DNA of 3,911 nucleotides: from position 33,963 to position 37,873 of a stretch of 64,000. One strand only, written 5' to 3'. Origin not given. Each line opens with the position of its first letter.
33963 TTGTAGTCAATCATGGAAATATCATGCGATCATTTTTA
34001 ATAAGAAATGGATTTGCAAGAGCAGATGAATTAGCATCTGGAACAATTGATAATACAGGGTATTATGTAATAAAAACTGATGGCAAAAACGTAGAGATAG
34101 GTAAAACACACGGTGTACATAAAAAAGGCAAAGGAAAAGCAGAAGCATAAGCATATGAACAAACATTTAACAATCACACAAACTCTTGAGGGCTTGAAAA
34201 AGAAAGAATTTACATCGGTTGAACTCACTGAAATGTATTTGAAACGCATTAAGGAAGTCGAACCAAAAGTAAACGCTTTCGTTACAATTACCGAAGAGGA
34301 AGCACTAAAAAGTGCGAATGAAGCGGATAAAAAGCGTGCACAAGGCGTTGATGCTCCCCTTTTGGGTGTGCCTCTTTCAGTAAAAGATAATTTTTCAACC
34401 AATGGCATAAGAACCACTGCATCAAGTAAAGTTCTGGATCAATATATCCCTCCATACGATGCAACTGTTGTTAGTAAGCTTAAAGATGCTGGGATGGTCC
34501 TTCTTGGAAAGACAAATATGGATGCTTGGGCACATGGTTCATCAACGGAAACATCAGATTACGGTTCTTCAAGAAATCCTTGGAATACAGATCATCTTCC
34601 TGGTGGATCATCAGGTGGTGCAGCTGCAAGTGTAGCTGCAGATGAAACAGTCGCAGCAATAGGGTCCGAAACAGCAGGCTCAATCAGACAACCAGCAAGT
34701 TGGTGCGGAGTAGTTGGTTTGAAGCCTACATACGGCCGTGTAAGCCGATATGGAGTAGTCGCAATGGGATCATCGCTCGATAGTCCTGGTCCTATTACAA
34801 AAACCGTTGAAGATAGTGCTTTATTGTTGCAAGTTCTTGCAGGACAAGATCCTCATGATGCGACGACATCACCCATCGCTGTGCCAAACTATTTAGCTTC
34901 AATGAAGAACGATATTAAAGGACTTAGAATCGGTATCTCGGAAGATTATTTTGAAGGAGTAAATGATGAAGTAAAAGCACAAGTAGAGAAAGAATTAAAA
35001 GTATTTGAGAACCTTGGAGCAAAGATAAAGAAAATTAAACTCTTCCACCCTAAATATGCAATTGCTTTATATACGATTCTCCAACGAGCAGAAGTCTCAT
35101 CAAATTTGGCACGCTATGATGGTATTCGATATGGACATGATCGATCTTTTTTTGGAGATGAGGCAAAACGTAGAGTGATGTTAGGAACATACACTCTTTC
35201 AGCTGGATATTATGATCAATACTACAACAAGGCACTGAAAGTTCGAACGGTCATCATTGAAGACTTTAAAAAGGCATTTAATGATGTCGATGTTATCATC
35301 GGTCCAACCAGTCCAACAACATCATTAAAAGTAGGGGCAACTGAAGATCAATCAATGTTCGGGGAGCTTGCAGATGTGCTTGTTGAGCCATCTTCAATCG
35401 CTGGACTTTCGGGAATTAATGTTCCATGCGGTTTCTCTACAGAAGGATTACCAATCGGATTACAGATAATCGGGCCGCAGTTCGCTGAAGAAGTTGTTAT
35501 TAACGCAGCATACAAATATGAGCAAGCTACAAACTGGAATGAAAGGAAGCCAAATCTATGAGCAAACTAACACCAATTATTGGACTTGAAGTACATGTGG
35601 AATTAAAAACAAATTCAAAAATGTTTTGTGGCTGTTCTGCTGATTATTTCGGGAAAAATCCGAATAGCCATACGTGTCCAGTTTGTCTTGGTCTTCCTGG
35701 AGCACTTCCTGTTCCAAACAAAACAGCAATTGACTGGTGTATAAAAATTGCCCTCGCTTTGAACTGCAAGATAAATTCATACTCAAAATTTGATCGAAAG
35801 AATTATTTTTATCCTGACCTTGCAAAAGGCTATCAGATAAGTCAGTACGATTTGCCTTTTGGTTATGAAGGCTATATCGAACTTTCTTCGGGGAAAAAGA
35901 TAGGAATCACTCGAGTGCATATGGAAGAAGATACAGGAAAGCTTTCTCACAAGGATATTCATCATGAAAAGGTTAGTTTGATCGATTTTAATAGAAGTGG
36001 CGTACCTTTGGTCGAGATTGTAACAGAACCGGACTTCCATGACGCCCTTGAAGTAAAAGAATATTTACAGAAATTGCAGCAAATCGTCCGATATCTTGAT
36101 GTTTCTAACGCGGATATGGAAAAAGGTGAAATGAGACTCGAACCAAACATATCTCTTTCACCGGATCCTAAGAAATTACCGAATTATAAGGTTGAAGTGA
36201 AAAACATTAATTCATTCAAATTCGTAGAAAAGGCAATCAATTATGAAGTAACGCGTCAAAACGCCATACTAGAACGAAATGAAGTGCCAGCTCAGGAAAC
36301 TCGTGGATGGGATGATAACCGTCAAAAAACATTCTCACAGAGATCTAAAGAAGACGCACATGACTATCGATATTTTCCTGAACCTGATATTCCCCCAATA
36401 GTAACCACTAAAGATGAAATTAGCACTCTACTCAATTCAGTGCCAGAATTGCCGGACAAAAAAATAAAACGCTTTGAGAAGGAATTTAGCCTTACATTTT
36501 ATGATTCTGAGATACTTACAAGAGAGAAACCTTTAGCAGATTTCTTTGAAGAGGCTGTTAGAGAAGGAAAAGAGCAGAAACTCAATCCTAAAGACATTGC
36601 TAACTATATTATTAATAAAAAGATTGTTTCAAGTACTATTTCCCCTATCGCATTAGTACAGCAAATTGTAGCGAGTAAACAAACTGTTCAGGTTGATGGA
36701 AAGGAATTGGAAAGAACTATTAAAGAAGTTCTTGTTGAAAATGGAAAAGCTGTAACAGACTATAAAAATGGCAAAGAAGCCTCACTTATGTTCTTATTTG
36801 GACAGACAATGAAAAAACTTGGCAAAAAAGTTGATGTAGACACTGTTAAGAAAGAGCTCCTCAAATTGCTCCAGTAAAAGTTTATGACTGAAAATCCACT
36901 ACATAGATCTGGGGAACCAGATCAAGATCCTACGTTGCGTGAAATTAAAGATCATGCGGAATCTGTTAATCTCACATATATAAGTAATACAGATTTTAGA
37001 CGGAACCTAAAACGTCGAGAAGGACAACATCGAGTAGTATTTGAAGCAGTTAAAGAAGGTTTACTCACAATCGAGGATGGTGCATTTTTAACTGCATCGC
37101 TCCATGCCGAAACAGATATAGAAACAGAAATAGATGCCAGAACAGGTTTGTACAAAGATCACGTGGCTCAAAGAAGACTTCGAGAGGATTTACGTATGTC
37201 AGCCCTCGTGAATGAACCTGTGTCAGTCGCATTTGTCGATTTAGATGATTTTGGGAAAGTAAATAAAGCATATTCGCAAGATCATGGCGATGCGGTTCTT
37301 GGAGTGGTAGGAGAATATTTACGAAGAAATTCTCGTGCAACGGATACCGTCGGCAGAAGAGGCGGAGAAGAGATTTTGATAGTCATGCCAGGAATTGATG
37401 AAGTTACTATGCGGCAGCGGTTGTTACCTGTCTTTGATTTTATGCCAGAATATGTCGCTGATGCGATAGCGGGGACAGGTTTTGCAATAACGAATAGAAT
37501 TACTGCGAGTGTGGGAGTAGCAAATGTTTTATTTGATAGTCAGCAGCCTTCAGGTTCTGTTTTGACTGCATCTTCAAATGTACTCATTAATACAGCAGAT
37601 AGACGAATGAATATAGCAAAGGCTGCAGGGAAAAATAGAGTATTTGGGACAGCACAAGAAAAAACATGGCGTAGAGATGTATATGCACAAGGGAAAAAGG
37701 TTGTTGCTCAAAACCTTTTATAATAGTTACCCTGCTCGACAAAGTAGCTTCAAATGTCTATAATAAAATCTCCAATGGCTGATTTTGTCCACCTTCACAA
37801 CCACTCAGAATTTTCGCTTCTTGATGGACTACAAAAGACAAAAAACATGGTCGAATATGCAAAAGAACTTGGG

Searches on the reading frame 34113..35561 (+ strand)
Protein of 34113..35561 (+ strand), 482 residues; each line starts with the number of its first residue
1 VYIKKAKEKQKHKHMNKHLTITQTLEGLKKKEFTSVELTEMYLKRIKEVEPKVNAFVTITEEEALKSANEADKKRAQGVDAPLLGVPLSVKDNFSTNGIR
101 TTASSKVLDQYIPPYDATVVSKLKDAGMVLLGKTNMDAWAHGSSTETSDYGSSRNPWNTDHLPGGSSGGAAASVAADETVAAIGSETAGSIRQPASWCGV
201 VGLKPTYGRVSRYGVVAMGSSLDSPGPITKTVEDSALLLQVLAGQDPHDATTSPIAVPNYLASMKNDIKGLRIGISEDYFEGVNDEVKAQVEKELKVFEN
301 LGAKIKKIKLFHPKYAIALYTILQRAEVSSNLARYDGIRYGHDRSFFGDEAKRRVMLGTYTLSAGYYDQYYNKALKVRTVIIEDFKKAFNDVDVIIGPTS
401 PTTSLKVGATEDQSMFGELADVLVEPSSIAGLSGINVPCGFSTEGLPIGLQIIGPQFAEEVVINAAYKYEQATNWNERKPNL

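Call 9: search_protein_families(library=pfam, proteins=[window:34113-35561:+], max_evalue=0.001)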
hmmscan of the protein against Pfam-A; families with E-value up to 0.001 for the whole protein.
window:34113-35561:+ (482 aa): 1 family
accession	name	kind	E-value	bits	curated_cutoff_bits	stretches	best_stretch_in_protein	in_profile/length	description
PF01425.27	Amidase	-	1.2e-140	469.9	27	1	37-462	1-444/445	Amidase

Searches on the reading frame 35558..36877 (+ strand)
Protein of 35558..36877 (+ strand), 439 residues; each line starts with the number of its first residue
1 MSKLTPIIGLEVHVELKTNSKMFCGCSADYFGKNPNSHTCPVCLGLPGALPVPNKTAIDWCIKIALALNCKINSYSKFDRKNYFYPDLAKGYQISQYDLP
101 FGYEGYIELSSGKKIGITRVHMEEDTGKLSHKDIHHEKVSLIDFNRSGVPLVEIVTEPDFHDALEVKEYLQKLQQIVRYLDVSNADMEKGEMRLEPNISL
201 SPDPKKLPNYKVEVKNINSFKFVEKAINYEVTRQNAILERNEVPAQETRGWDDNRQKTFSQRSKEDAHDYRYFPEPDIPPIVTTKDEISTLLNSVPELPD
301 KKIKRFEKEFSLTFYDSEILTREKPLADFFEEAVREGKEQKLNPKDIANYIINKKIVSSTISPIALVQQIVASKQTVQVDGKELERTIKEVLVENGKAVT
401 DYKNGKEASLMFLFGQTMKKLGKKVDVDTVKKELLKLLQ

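Call 9: search_protein_families(library=pfam, proteins=[window:35558-36877:+], max_evalue=0.001)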
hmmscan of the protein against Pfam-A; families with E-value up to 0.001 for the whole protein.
window:35558-36877:+ (439 aa): 2 families
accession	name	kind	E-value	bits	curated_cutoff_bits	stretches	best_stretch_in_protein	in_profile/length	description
PF02934.20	GatB_N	-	5e-115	383.9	23.4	1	7-288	2-276/277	GatB/GatE catalytic domain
PF02637.23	GatB_Yqey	-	1.5e-13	51.3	27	1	352-438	57-148/148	GatB domain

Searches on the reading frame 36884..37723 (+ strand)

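Call 9: search_protein_families(library=pfam, proteins=[window:36884-37723:+], max_evalue=0.001)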
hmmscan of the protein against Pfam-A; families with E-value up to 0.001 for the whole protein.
window:36884-37723:+ (279 aa): 1 family
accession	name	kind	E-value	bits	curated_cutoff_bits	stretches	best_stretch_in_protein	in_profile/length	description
PF00990.26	GGDEF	-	5.6e-19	68.9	23.8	1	83-252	3-161/161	Diguanylate cyclase, GGDEF domain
